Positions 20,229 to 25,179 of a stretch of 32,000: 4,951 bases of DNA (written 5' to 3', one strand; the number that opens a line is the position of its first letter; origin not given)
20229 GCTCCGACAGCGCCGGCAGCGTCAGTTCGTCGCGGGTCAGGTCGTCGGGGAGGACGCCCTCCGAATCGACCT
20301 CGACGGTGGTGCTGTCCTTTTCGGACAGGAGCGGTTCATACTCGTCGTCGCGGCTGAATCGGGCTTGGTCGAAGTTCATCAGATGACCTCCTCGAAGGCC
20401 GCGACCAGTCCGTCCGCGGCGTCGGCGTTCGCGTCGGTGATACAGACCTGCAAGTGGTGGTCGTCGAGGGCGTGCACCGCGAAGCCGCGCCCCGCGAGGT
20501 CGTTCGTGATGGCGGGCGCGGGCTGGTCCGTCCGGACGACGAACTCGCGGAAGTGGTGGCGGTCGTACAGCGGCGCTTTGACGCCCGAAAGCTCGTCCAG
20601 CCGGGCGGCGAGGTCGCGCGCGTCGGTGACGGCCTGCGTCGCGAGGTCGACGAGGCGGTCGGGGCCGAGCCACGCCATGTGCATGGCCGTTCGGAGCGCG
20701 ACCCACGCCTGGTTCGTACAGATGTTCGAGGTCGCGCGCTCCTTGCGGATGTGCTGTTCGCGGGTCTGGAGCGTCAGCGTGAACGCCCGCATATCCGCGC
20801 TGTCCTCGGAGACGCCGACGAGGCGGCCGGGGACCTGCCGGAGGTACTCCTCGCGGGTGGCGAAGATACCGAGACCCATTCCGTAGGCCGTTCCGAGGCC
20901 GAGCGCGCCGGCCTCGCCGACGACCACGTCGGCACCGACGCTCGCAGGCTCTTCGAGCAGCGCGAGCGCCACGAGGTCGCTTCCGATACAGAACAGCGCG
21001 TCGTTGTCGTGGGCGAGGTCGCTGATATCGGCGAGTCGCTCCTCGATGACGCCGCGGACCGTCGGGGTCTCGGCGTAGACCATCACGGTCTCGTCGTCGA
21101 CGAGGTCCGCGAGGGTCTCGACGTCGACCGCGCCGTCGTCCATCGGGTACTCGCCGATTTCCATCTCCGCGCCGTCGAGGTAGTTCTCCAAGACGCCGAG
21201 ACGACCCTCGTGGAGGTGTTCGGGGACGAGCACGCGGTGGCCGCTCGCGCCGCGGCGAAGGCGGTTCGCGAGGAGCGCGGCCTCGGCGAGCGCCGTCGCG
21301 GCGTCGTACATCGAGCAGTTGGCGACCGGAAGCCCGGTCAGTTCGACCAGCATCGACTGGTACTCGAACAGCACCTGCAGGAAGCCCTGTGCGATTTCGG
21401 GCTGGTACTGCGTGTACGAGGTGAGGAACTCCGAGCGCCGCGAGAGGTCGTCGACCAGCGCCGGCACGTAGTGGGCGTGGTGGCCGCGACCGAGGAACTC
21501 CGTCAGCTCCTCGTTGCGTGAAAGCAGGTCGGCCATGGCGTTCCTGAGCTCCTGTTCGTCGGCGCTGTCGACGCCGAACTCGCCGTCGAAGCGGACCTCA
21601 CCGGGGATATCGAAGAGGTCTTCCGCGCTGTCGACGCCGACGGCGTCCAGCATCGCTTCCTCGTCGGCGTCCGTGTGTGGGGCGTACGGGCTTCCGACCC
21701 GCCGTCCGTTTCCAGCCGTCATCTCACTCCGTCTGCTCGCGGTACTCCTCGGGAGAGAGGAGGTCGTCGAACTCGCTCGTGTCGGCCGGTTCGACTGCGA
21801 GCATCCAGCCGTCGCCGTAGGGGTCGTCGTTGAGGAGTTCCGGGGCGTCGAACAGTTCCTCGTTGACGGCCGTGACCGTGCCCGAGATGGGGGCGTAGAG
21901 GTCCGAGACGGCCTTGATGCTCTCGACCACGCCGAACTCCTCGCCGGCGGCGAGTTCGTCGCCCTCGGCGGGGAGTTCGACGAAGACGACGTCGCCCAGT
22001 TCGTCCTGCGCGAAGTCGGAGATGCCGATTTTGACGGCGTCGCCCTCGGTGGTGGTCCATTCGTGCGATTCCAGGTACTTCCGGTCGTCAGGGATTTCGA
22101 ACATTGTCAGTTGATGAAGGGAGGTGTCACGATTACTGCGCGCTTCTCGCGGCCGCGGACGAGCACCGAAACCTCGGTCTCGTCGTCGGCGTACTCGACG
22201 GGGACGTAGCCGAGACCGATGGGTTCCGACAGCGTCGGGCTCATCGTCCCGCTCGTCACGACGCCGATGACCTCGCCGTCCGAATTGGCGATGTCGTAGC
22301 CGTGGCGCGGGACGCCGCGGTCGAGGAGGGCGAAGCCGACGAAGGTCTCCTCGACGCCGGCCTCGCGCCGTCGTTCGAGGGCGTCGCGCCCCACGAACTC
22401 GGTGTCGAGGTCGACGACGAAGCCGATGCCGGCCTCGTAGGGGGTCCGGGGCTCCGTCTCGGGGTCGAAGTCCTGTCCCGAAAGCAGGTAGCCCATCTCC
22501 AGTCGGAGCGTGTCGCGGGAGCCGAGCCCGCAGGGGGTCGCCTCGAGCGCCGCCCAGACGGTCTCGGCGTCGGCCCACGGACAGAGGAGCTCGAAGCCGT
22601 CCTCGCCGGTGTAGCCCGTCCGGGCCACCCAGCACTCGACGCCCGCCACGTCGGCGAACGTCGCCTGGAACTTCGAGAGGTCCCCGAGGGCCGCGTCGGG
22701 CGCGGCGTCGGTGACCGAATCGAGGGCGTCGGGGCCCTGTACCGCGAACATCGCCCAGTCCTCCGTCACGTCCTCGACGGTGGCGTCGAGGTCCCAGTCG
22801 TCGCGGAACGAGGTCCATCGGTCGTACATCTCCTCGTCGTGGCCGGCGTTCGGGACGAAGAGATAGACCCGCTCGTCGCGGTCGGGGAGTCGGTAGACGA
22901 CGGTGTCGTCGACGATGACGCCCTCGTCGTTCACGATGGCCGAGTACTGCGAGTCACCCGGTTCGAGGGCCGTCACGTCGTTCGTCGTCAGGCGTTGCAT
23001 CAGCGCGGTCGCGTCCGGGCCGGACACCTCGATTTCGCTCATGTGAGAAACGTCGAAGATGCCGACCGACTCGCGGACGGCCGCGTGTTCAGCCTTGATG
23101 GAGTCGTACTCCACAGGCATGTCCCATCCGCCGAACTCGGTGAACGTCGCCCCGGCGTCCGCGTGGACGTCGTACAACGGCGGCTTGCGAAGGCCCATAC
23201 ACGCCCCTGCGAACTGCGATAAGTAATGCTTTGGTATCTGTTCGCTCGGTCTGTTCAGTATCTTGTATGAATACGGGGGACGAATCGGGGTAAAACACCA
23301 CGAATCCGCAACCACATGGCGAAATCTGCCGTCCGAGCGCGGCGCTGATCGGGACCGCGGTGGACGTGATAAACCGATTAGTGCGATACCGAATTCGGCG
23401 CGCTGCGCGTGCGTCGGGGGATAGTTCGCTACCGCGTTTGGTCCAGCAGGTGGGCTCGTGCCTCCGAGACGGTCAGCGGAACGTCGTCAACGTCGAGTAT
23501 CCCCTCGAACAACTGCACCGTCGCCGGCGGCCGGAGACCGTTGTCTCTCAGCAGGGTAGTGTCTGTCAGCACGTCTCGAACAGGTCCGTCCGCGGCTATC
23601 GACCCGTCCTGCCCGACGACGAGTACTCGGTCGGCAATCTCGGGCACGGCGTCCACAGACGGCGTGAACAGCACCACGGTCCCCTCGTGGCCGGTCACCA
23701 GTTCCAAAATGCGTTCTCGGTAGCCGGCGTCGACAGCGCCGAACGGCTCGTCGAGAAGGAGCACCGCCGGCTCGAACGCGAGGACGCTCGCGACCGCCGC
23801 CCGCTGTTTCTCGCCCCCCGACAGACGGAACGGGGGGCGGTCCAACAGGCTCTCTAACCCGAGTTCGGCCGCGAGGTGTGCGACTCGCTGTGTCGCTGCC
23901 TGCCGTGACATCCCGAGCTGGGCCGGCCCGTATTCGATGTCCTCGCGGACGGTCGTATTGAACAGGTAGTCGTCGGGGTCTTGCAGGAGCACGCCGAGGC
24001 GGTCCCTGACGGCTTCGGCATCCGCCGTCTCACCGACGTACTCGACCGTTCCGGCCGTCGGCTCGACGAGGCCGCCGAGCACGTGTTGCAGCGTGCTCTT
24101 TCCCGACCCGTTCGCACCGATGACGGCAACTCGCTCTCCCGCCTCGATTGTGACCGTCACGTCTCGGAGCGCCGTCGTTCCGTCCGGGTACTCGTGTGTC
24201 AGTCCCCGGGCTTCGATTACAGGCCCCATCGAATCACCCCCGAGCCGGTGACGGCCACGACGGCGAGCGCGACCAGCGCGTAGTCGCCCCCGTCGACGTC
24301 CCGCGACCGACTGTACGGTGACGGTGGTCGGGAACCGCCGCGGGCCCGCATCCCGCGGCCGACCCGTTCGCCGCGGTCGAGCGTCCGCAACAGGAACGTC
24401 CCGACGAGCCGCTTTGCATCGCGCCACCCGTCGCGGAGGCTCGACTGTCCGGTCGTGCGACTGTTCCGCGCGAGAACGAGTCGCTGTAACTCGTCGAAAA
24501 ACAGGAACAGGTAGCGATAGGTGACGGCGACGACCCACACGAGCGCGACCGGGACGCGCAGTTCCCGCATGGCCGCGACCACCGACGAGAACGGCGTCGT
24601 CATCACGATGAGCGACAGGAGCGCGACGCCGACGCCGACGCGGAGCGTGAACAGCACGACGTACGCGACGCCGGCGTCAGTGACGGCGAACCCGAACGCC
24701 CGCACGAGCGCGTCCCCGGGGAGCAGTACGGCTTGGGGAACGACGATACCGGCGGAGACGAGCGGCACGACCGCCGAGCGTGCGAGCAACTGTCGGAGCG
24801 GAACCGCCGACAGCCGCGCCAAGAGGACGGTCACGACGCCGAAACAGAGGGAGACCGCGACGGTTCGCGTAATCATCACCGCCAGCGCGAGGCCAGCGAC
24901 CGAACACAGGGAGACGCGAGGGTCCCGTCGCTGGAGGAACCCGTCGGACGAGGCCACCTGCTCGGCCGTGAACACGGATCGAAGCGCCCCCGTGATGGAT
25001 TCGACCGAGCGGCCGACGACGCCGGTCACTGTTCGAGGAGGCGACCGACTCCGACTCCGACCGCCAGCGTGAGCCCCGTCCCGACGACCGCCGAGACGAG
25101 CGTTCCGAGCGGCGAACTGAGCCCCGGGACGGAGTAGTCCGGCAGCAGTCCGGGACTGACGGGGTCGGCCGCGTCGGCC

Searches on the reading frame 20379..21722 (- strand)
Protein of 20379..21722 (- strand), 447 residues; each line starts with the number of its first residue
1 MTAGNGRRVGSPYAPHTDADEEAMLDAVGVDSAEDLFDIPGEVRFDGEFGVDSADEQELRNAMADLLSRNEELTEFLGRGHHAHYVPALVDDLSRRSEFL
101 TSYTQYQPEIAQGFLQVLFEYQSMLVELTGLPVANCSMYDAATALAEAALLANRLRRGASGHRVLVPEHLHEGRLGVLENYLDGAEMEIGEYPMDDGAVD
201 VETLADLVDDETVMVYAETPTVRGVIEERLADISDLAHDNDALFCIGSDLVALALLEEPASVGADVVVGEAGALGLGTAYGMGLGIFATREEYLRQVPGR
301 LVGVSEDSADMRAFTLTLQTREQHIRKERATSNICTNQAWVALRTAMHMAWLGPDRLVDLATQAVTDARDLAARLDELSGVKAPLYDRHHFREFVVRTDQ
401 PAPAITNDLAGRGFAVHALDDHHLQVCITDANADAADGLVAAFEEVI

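Call 49: search_protein_families(library=pfam, proteins=[window:20379-21722:-], max_evalue=0.001)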
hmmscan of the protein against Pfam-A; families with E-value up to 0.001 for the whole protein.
window:20379-21722:- (447 aa): 2 families
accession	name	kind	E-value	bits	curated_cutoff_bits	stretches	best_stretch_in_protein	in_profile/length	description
PF02347.22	GDC-P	-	6.4e-102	342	26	1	13-433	3-418/429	Glycine cleavage system P-protein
PF01053.26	Cys_Met_Meta_PP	-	1.4e-05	24.2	27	1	148-269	78-194/381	Cys/Met metabolism PLP-dependent enzyme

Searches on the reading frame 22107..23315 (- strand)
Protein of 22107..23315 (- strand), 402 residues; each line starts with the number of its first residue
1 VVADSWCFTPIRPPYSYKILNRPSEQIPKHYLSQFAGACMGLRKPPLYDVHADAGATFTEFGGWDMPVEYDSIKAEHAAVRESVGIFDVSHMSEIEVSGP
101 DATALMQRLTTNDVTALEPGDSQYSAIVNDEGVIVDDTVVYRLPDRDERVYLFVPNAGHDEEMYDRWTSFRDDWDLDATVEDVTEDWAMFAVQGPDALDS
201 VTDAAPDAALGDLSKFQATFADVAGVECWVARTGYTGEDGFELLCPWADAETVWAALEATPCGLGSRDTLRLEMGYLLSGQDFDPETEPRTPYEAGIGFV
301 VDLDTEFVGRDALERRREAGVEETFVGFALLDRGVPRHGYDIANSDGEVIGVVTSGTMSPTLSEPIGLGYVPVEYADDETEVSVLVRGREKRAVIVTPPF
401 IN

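Call 49: search_protein_families(library=pfam, proteins=[window:22107-23315:-], max_evalue=0.001)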
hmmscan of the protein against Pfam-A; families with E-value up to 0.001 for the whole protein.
window:22107-23315:- (402 aa): 2 families
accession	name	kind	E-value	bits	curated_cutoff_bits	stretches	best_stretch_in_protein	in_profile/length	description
PF01571.26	GCV_T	-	1.3e-83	280.6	25.6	1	47-299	1-254/255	Aminomethyltransferase folate-binding domain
PF08669.17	GCV_T_C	-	2.9e-20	72.4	25.9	1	325-400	3-78/80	Glycine cleavage T-protein C-terminal barrel domain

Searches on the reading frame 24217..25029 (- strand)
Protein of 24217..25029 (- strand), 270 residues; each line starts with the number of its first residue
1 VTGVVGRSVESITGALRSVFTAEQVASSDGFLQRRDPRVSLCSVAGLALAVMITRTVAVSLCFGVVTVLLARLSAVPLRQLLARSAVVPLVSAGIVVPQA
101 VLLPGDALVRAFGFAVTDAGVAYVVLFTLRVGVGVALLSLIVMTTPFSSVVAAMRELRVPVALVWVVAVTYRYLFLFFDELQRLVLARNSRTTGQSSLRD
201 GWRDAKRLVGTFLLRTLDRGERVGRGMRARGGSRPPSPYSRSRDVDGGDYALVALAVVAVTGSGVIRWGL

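Call 49: search_protein_families(library=pfam, proteins=[window:24217-25029:-], max_evalue=0.001)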
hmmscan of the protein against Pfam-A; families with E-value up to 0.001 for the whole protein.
window:24217-25029:- (270 aa): 1 family
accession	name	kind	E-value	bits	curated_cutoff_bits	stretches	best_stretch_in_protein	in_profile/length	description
PF02361.21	CbiQ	-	1.8e-35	123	25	1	32-234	5-210/216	Cobalt transport protein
